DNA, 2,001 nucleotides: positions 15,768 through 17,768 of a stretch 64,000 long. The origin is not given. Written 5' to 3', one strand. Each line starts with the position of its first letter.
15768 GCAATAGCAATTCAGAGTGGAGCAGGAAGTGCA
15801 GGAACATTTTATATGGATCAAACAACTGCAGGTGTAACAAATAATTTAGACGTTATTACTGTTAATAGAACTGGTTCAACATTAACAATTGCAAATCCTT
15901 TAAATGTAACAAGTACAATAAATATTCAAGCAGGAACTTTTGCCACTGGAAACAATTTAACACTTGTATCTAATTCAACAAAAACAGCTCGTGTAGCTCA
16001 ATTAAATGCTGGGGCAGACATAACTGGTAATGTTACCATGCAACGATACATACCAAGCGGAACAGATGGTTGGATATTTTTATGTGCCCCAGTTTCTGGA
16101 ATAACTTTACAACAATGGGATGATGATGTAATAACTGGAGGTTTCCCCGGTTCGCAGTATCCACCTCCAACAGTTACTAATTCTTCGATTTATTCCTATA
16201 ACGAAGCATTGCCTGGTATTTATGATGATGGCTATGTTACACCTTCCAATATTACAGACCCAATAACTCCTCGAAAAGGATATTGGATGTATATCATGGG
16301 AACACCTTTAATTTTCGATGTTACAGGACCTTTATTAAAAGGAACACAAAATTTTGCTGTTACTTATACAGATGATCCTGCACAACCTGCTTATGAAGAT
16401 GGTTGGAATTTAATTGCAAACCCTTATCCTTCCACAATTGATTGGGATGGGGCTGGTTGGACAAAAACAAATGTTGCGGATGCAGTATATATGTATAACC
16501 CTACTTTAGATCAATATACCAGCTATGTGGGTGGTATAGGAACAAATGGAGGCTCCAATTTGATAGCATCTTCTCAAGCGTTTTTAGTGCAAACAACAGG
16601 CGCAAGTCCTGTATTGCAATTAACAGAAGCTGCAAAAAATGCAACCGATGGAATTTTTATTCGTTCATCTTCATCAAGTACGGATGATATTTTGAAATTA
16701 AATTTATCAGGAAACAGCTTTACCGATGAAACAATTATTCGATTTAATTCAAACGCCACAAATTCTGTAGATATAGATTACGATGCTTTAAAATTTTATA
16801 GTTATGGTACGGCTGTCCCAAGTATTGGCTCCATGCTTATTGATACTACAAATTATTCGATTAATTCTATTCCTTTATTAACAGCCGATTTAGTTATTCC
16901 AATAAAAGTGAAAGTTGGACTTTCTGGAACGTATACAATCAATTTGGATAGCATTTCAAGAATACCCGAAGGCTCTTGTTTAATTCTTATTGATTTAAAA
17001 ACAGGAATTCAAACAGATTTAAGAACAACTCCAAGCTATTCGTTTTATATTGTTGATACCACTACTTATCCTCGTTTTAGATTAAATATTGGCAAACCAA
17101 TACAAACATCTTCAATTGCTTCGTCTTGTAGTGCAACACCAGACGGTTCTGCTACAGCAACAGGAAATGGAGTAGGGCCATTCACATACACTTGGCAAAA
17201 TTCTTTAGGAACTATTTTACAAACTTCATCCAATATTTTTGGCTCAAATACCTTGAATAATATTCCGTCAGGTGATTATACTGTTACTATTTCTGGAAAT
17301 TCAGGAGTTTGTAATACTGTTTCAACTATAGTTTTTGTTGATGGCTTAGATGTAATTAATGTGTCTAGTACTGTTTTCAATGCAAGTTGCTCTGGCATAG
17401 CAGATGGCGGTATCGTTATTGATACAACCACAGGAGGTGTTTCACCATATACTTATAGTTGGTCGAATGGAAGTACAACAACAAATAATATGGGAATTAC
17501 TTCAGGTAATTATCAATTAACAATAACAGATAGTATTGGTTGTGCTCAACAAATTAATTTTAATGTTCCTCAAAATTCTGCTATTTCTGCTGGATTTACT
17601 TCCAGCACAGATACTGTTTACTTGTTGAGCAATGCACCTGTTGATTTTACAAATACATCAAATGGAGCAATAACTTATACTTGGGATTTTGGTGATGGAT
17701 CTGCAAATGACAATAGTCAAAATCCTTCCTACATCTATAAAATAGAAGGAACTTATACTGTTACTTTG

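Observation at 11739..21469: Two convergent paralogous T9SS adhesin genes (2123 aa and 802 aa) bracketing the exosortase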

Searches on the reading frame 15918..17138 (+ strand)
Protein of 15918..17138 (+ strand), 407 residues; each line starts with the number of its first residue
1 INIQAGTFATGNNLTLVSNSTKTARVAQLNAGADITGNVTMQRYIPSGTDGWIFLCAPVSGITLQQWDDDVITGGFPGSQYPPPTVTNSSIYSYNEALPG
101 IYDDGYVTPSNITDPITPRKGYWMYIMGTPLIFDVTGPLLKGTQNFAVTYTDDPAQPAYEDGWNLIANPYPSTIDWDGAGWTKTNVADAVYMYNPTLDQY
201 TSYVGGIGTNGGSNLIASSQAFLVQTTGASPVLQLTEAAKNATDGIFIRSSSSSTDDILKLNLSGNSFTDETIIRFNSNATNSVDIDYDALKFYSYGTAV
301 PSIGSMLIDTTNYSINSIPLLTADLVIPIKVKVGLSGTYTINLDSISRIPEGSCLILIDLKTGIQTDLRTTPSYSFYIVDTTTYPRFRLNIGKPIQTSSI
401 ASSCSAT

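Call 31: search_protein_families(library=pfam, proteins=[window:15918-17138:+], max_evalue=1)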
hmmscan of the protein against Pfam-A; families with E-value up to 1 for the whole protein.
seq(407 aa): 0 families

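Call 85: search_protein_families(library=ncbifam, proteins=[window:15951-17138:+], max_evalue=10)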
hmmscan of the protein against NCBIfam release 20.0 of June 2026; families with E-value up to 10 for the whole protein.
window:15951-17138:+ (396 aa): 0 families
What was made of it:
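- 15918..17132 (+): Shared RemA-type pre-CTD module in the giant (residues 1394-1798). No Pfam or NCBIfam model matches (calls 31, 85).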

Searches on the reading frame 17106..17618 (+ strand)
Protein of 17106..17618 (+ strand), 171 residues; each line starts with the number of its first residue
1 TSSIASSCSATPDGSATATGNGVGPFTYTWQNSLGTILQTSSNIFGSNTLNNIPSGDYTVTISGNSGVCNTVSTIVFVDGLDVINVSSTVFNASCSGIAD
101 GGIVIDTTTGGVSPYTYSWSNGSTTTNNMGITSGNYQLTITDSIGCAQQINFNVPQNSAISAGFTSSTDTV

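Call 31: search_protein_families(library=pfam, proteins=[window:17106-17618:+], max_evalue=1)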
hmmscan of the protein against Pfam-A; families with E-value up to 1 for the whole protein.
seq(171 aa): 3 families
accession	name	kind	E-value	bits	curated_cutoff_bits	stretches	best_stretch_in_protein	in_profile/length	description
PF13573.12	SprB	-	1.7e-09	37.6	28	2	88-124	2-37/37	SprB repeat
PF13620.12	CarboxypepD_reg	-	0.013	16.3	32.3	1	34-71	26-63/82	Carboxypeptidase regulatory-like domain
PF13715.12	CarbopepD_reg_2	-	0.3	11.6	32.2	1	35-64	23-52/88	CarboxypepD_reg-like domain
